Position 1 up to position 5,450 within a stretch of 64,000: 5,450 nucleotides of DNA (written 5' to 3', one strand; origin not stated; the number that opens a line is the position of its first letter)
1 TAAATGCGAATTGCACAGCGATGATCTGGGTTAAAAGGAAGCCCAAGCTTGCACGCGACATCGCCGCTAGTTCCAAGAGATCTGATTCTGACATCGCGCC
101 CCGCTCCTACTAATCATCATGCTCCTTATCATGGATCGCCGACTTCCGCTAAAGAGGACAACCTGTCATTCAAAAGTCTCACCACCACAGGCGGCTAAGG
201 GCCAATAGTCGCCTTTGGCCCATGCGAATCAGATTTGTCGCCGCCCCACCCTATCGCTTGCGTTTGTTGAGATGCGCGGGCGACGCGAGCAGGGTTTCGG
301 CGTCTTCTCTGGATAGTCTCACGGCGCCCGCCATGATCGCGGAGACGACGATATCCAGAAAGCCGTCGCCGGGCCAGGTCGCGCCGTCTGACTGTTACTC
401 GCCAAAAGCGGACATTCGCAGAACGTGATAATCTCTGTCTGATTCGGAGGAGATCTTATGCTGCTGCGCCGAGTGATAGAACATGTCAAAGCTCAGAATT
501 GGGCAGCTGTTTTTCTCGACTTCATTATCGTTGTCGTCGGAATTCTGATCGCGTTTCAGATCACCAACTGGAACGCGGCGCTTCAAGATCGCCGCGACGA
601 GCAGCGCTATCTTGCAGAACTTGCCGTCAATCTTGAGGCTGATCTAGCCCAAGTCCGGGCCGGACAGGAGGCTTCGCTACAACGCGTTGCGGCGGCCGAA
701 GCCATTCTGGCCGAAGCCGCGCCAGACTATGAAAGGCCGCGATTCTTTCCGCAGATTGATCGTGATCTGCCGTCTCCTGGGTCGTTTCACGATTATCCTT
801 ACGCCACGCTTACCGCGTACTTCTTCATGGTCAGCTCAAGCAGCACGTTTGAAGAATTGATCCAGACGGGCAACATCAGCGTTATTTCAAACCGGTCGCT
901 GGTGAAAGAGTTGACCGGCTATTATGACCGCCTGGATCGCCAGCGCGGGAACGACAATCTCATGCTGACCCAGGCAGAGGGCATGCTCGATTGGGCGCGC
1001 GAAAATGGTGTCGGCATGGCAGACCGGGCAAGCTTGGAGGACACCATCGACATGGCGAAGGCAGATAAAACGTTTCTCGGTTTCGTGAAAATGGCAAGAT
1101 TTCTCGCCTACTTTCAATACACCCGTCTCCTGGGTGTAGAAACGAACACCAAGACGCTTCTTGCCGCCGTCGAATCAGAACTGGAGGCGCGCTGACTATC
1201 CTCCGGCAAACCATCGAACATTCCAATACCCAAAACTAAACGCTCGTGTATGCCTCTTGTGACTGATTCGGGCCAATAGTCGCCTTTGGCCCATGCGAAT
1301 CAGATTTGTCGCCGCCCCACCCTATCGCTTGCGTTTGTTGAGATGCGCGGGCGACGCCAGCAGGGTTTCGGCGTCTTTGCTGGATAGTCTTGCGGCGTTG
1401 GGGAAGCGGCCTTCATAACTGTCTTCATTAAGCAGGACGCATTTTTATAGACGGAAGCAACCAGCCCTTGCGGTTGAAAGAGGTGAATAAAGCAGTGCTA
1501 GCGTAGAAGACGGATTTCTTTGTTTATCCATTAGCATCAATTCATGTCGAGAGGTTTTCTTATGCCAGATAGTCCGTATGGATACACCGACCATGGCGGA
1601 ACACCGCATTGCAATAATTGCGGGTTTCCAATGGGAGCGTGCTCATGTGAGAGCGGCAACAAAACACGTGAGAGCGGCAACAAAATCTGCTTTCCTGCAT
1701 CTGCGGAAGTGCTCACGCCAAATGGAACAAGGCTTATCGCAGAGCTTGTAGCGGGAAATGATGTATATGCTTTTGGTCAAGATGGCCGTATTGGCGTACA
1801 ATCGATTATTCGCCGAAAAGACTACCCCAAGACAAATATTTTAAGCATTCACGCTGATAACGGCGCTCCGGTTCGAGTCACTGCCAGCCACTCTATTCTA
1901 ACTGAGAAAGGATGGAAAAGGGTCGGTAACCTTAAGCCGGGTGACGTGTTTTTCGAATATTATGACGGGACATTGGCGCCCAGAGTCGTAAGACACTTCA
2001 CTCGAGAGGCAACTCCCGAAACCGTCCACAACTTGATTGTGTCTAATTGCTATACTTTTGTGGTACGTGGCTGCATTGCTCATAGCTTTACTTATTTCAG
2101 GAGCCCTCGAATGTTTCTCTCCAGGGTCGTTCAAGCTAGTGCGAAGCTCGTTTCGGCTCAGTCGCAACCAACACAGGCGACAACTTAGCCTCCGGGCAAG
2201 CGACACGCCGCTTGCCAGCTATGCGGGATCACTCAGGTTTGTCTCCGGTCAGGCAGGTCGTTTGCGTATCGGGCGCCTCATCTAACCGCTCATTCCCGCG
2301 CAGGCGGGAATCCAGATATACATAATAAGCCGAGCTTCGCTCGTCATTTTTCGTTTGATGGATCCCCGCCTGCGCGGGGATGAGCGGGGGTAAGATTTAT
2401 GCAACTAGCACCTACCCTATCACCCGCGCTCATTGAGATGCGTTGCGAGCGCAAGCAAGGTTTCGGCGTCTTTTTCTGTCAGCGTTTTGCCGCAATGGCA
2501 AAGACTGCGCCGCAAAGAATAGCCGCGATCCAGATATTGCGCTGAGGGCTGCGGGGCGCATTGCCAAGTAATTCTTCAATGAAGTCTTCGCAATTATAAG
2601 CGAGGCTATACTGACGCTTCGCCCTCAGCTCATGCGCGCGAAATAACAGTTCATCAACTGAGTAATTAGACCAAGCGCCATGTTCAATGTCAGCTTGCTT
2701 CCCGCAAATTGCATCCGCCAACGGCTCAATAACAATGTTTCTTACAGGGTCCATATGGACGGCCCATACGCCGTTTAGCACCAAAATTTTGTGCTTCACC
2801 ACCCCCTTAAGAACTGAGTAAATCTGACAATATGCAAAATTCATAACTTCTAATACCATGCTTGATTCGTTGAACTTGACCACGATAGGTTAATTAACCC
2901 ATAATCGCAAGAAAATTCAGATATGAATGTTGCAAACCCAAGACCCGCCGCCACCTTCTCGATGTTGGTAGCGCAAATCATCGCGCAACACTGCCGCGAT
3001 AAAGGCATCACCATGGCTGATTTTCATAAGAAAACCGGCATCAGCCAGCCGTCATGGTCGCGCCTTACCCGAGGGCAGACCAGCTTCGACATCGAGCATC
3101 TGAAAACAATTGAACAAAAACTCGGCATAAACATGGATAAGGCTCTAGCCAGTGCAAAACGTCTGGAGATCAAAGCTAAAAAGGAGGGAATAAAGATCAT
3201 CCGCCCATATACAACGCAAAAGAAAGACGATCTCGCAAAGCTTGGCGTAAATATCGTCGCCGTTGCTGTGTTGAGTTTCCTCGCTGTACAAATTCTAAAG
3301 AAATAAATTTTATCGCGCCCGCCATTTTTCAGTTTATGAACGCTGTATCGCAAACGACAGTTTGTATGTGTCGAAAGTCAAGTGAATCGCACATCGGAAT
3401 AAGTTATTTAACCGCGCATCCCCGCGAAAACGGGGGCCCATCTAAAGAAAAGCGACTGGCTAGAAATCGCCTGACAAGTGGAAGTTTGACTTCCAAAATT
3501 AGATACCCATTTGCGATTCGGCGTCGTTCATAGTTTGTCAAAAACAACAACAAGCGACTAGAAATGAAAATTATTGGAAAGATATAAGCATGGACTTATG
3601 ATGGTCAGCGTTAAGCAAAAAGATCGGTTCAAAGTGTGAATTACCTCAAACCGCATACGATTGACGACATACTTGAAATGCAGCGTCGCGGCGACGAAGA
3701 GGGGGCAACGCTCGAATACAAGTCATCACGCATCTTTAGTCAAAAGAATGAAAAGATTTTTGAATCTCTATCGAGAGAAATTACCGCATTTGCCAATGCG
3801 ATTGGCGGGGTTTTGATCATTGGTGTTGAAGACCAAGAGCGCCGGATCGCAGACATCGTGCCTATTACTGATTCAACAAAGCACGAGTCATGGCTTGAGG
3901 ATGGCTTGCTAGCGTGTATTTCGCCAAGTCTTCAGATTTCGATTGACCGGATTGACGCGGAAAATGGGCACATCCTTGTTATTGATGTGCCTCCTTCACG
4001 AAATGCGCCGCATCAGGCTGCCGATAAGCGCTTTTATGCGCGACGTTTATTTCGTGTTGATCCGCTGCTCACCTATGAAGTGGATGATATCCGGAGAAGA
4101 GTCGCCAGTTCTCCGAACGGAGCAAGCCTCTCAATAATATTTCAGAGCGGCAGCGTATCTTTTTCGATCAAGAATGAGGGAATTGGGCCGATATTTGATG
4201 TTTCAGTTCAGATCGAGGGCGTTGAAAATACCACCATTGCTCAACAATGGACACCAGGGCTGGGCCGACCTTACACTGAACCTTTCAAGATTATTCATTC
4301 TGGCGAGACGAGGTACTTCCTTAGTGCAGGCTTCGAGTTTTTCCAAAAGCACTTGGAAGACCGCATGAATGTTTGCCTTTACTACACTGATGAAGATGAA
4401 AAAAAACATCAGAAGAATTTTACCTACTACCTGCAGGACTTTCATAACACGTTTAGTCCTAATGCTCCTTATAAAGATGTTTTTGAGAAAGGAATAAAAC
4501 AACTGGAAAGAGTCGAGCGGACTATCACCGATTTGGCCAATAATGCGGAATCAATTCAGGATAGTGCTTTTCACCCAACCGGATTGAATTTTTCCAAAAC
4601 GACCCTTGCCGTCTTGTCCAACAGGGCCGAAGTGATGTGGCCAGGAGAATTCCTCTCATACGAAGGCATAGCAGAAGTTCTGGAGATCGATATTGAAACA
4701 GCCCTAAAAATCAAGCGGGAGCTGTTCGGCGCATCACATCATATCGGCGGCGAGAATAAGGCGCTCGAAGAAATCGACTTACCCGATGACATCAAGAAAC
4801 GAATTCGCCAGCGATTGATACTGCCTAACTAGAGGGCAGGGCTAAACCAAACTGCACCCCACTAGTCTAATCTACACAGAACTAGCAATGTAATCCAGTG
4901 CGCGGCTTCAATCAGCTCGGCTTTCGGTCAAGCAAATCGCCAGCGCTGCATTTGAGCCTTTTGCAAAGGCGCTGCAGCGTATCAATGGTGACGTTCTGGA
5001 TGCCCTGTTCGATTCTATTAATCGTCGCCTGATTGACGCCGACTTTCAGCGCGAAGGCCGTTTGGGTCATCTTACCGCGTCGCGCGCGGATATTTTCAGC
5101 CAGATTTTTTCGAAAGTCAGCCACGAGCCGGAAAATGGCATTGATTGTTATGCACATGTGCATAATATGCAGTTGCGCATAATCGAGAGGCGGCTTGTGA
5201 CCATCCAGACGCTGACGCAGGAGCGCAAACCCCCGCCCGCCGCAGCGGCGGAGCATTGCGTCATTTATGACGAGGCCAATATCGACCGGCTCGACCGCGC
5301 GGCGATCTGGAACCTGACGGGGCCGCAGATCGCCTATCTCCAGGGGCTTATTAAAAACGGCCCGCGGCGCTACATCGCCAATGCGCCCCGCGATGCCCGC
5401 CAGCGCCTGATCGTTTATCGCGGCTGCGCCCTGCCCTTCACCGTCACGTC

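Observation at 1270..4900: AT-rich accessory island: Hint protein, tail-anchored LRAT-like enzyme, tail-anchored HTH and an AlbA_2/Schlafen-like protein (best candidate for an undescribed conflict system)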

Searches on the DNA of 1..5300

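Call 102: search_rna_families(source=window, start=1, end=5300, threshold=evalue, max_evalue=1)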
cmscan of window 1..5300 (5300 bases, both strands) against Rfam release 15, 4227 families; matches with E-value up to 1: 1.
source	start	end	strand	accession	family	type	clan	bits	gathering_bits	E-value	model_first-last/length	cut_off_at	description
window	2286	2387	-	RF00905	mir-789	Gene; miRNA;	-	29.8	100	0.011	1-97/97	no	mir-789 microRNA precursor family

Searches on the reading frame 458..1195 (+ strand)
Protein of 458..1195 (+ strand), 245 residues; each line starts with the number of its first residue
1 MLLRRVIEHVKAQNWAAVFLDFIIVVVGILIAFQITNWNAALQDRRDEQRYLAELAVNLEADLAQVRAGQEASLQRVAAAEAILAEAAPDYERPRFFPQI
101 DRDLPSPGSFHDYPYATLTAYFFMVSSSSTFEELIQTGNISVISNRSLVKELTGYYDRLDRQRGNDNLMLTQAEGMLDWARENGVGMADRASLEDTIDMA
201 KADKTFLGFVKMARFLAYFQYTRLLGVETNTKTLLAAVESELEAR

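Call 3: search_protein_families(library=pfam, proteins=[window:458-1195:+], max_evalue=1)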
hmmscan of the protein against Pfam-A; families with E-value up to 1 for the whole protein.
window:458-1195:+ (245 aa): 1 family
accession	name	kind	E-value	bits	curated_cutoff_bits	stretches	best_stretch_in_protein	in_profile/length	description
PF19578.4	DUF6090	-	7.5e-06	26.3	23.5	1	22-67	2-47/182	Family of unknown function (DUF6090)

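Call 4: search_protein_families(library=padloc, proteins=[window:458-1195:+], max_evalue=1)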
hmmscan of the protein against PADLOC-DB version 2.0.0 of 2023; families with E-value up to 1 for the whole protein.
window:458-1195:+ (245 aa): 1 family
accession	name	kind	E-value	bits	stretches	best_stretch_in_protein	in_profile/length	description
PDLC01160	CARF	-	0.0035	15.4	1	13-56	6-51/172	"CARF, 2 TMs"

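Call 101: search_protein_families(library=ncbifam, proteins=[window:458-1195:+], max_evalue=0.01)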
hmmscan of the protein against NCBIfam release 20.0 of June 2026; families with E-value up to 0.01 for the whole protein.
window:458-1195:+ (245 aa): 0 families

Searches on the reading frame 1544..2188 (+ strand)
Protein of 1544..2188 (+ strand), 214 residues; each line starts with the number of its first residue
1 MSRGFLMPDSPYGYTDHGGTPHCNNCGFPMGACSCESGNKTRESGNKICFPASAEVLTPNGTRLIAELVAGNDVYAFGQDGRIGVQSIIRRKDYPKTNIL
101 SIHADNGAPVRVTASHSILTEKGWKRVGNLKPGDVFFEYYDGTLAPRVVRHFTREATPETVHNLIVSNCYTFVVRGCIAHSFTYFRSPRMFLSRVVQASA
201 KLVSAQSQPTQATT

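Call 3: search_protein_families(library=pfam, proteins=[window:1544-2188:+], max_evalue=1)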
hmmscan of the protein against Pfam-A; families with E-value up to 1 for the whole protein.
window:1544-2188:+ (214 aa): 5 families
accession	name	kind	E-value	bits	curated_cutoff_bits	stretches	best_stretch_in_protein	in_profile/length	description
PF01079.26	Hint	-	2.7e-08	34.1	29.7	1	47-123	11-91/213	Hint module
PF14890.11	Intein_splicing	-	2.1e-06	28.1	35.8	1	65-136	12-92/155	Intein splicing domain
PF07591.16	PT-HINT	-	6.4e-06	26.9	27.7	1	56-179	2-127/137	Pretoxin HINT domain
PF13403.11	Hint_2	-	0.0016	19.3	28.4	1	48-91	1-43/147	Hint domain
PF03942.20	DTW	-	0.17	12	33.7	1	21-70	2-53/195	DTW domain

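Call 4: search_protein_families(library=padloc, proteins=[window:1544-2188:+], max_evalue=1)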
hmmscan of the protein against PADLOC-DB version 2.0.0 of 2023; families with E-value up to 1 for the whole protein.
window:1544-2188:+ (214 aa): 1 family
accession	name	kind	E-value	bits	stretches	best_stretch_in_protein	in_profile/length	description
PDLC03706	HEase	-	7.5e-05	20.1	1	73-135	30-92/440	homing endonuclease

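Call 32: find_homologous_proteins(query=window:1544-2188:+, max_evalue=0.001)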
Query window:1544-2188:+ (214 aa): 3 proteins with E <= 0.001 among 236 candidates.
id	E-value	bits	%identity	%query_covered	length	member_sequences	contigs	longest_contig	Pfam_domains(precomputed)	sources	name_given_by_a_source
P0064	3.5e-140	483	100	97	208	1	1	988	PF07591.16,PF01079.26,PF14890.12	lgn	-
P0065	3.6e-28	117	43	70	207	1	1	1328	PF01079.26,PF13403.12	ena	-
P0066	1.7e-22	98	36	70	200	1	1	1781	PF07591.16,PF01079.26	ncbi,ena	-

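Call 35: find_encoding_contigs(protein=P0066, flank=5000)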
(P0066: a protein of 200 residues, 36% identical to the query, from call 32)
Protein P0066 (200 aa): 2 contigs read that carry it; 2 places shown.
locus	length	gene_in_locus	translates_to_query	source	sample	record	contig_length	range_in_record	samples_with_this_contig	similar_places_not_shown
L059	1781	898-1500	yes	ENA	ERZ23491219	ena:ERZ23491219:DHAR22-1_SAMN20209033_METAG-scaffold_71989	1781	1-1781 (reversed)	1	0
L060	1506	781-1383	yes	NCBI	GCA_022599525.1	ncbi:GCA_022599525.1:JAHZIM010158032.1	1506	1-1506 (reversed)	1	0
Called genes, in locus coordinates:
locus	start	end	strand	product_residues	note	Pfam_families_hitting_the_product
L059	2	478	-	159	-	?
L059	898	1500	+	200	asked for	PF01079:Hint (weak), PF07591:PT-HINT (weak)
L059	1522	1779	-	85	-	?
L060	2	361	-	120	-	?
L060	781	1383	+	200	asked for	PF01079:Hint (weak), PF07591:PT-HINT (weak)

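Call 97: search_solved_structures(query=A5, max_evalue=0.1, show_alignments=1)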
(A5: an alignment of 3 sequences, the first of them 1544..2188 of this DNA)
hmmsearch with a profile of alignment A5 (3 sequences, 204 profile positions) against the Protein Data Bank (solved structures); distinct sequences matched with E-value up to 0.1: 20.
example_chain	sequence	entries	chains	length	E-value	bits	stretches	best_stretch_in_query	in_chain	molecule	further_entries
5k08_A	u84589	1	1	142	3.9e-08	36.3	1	39-171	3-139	RecA mini intein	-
5i0a_A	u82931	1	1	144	4e-08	36.3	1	39-171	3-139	Intein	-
3ifj_A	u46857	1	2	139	4.5e-08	36.1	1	39-170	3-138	Endonuclease PI-MtuI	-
2in9_A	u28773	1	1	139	5.5e-08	35.8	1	39-170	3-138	Endonuclease PI-MtuI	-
2in0_A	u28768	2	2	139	6.8e-08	35.5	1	39-170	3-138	Endonuclease PI-MtuI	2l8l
3igd_A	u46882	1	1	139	9.2e-08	35.1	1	39-170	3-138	Endonuclease PI-MtuI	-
2in8_A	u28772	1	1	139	2.5e-07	33.7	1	39-170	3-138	Endonuclease PI-MtuI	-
7cfv_A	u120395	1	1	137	7.7e-07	32.1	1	38-170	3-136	Spl DnaX mini-intein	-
2lwy_A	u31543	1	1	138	2.9e-06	30.2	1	37-162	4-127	BACTERIAL INTEIN-LIKE DOMAIN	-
4o1r_A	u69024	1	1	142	8.4e-05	25.4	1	91-170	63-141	Replicative DNA helicase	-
5o9j_A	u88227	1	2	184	8.8e-05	25.4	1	49-142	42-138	Transcription initiation factor IIB,Transcription initiation factor IIB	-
2imz_A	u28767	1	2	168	0.00011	25.1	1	39-127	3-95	Endonuclease PI-MtuI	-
7e2i_G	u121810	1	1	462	0.00013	24.8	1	20-77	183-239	Sonic hedgehog protein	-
5o9i_A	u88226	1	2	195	0.0012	21.7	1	51-131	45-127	Transcription initiation factor IIB,Transcription initiation factor IIB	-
6td6_B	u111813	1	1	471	0.0016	21.2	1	25-109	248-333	Protein hedgehog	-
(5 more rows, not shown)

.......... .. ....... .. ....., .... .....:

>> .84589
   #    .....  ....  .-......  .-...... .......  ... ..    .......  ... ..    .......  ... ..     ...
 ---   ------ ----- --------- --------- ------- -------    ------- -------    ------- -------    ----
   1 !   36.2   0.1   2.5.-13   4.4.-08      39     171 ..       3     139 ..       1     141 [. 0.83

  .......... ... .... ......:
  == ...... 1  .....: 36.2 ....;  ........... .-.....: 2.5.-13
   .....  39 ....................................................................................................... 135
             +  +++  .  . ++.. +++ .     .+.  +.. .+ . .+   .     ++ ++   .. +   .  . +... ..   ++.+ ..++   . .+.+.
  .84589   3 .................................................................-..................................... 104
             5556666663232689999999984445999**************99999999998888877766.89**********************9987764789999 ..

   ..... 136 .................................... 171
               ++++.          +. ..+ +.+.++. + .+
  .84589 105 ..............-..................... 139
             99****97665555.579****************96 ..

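Call 101: search_protein_families(library=ncbifam, proteins=[window:1544-2188:+], max_evalue=0.01)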
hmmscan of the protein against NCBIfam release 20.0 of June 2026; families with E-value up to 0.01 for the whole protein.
window:1544-2188:+ (214 aa): 7 families
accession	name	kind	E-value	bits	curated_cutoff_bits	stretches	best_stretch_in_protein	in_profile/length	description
NF005852.0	PRK07773.1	equivalog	4e-06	25.4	780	1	42-136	394-490/886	replicative DNA helicase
TIGR01445.1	intein_Nterm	domain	1.3e-05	26.1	24.5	1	49-120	1-83/83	intein N-terminal splicing region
NF038136.1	rSAM_Rv_intein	exception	5e-05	22.3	700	1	49-141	76-171/574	intein-containing Rv2578c family radical SAM protein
NF006207.0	PRK08332.1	equivalog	7.3e-05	20.1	2400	1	50-135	904-984/1684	vitamin B12-dependent ribonucleotide reductase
NF007072.0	PRK09519.1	equivalog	0.00022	19.7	1024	1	49-135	252-343/790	intein-containing recombinase RecA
NF038162.1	RtcB_rel_intein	exception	0.00057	18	1150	1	49-137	95-189/961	intein-containing RtcB family protein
NF011418.0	PRK14845.1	equivalog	0.0022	15.8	756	1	74-135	67-129/1049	translation initiation factor IF-2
